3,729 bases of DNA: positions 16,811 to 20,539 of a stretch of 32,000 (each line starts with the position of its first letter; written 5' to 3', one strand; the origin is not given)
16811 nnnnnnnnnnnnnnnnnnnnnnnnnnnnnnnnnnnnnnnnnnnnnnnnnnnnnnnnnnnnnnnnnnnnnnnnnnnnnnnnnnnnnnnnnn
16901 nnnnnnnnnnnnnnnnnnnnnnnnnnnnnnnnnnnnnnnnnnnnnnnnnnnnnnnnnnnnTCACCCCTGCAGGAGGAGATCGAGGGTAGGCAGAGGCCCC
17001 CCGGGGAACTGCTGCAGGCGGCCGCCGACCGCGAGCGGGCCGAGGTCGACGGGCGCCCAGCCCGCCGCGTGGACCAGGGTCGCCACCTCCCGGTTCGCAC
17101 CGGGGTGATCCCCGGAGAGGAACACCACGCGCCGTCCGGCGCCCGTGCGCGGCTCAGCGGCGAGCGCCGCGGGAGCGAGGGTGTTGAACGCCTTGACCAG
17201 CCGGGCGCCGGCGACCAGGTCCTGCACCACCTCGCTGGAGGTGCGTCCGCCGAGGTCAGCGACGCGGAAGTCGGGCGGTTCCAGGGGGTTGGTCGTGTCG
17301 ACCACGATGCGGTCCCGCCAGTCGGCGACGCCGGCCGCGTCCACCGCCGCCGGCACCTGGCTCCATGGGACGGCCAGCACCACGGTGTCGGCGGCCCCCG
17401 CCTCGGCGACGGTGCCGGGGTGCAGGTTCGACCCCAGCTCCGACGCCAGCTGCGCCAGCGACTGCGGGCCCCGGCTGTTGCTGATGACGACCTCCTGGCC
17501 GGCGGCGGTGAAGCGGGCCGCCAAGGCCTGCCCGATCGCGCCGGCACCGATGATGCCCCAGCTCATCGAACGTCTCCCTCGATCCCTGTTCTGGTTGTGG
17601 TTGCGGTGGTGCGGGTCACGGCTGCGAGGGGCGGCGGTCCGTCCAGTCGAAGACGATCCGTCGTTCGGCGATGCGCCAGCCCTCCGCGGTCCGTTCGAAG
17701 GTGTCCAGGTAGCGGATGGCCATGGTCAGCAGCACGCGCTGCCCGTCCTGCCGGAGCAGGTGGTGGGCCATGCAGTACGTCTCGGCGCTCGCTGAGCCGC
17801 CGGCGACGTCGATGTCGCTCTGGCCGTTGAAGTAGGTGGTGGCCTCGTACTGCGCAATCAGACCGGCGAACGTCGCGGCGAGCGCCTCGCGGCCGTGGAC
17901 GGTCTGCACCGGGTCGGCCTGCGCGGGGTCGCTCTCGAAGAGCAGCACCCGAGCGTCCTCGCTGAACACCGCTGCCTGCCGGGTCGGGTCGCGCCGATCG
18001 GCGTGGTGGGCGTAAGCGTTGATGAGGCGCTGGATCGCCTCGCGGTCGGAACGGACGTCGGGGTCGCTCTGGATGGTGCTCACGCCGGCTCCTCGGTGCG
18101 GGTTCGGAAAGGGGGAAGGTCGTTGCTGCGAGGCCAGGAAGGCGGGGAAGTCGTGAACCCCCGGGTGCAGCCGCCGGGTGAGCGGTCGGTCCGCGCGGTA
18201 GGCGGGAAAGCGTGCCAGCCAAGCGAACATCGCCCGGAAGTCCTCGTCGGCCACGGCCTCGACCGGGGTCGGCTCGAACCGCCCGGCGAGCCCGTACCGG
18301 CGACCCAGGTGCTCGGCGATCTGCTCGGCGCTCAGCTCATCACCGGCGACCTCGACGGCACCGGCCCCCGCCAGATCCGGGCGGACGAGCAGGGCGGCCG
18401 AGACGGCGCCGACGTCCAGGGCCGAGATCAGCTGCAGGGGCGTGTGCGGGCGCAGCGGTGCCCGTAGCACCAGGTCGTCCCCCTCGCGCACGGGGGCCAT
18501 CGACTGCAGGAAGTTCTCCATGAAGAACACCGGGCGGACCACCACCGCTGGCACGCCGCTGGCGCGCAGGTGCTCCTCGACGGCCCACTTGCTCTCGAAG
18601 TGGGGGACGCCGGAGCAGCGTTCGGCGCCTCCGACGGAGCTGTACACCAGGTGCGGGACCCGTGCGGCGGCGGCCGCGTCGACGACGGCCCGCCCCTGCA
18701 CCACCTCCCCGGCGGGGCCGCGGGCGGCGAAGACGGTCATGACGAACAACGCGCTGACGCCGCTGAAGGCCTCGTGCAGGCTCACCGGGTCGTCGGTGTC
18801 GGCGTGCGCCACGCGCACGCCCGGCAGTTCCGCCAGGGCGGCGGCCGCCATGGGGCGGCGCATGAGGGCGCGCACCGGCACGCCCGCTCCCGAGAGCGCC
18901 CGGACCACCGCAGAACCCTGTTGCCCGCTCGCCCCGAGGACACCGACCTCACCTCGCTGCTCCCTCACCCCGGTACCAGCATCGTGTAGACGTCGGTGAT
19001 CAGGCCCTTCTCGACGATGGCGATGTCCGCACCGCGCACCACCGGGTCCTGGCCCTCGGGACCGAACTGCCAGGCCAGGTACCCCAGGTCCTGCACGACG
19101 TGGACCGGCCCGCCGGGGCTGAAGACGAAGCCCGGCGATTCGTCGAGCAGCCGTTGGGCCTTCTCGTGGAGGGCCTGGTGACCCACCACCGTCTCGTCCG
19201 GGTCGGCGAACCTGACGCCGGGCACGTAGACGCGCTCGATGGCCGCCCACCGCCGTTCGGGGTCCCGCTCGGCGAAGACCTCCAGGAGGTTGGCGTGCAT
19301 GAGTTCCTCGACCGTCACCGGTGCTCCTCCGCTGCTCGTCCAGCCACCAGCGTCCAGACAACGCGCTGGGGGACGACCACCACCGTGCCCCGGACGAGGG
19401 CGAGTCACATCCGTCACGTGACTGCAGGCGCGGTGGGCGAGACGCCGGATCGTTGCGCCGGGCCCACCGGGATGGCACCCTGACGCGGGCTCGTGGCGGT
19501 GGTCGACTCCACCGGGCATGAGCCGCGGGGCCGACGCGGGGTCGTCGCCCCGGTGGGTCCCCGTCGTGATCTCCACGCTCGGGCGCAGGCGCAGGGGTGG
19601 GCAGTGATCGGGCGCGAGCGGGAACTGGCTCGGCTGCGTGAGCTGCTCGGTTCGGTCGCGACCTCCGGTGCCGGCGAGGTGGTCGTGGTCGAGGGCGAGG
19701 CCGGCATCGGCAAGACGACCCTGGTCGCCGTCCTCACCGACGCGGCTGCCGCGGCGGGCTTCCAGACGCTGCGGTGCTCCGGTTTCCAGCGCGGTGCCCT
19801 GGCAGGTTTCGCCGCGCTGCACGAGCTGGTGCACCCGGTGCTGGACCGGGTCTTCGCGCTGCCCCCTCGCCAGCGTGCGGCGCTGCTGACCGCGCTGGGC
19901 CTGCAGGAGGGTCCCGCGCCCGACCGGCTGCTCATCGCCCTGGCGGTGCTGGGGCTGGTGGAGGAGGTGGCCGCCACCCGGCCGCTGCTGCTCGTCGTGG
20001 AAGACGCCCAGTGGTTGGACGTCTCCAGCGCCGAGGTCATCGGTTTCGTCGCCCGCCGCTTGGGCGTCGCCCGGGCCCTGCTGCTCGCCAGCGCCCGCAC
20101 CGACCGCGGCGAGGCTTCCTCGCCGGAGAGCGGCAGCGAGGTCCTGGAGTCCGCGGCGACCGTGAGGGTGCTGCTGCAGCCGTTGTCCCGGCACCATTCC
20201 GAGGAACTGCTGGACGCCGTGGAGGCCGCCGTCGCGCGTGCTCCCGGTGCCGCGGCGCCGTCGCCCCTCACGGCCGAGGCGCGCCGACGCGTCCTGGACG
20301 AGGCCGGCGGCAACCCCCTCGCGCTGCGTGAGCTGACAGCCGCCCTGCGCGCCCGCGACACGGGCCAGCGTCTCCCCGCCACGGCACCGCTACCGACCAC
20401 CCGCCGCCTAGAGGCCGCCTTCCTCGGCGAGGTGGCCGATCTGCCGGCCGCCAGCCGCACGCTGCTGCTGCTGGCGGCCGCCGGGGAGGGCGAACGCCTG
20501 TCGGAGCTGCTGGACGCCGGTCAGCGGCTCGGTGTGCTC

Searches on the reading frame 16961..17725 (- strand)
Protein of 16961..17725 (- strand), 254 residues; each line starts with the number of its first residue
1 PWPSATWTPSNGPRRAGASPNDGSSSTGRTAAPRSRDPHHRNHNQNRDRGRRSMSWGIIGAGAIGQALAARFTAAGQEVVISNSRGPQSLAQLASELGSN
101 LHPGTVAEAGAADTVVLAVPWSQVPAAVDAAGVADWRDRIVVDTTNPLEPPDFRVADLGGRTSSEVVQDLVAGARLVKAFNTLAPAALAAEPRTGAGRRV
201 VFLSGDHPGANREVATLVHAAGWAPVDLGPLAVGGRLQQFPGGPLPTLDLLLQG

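Call 9: search_protein_families(library=pfam, proteins=[window:16961-17725:-], max_evalue=0.01)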
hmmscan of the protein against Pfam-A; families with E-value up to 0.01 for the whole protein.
window:16961-17725:- (254 aa): 6 families
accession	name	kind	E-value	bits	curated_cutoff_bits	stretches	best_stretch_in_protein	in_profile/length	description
PF03807.23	F420_oxidored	-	9.5e-23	81.1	21.6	1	57-147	3-94/94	NADP oxidoreductase coenzyme F420-dependent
PF02826.25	2-Hacid_dh_C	-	3.5e-06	27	25.1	1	43-121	26-101/178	D-isomer specific 2-hydroxyacid dehydrogenase, NAD binding domain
PF10727.15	Rossmann-like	-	3.1e-05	24.2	23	1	48-133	9-94/131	Rossmann-like domain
PF03446.21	NAD_binding_2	-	0.0004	20.9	21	1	57-146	3-94/161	NAD binding domain of 6-phosphogluconate dehydrogenase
PF02558.23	ApbA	-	0.00048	20.2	22.2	1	57-86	2-31/150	Ketopantoate reductase PanE/ApbA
PF13561.12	adh_short_C2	-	0.00078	19.5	27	1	61-143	5-91/236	Enoyl-(Acyl carrier protein) reductase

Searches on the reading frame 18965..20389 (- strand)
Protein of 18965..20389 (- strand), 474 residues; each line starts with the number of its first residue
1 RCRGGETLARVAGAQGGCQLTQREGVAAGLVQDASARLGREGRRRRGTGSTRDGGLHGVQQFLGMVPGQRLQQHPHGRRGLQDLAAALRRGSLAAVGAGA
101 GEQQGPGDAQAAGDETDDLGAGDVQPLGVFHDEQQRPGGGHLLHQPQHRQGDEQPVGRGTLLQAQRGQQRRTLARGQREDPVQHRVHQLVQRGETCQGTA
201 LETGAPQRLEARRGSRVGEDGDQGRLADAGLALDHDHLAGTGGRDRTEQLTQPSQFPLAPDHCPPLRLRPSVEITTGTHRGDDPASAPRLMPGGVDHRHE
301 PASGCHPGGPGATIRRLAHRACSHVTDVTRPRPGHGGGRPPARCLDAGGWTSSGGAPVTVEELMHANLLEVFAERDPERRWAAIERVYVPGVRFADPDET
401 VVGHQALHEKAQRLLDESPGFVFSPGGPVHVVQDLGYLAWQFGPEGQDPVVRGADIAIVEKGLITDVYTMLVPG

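Call 9: search_protein_families(library=pfam, proteins=[window:18965-20389:-], max_evalue=0.01)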
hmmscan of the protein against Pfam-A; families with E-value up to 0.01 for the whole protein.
window:18965-20389:- (474 aa): 1 family
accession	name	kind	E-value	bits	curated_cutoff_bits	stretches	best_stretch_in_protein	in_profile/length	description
PF12680.13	SnoaL_2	-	3.6e-07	31.2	27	1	378-466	10-101/102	SnoaL-like domain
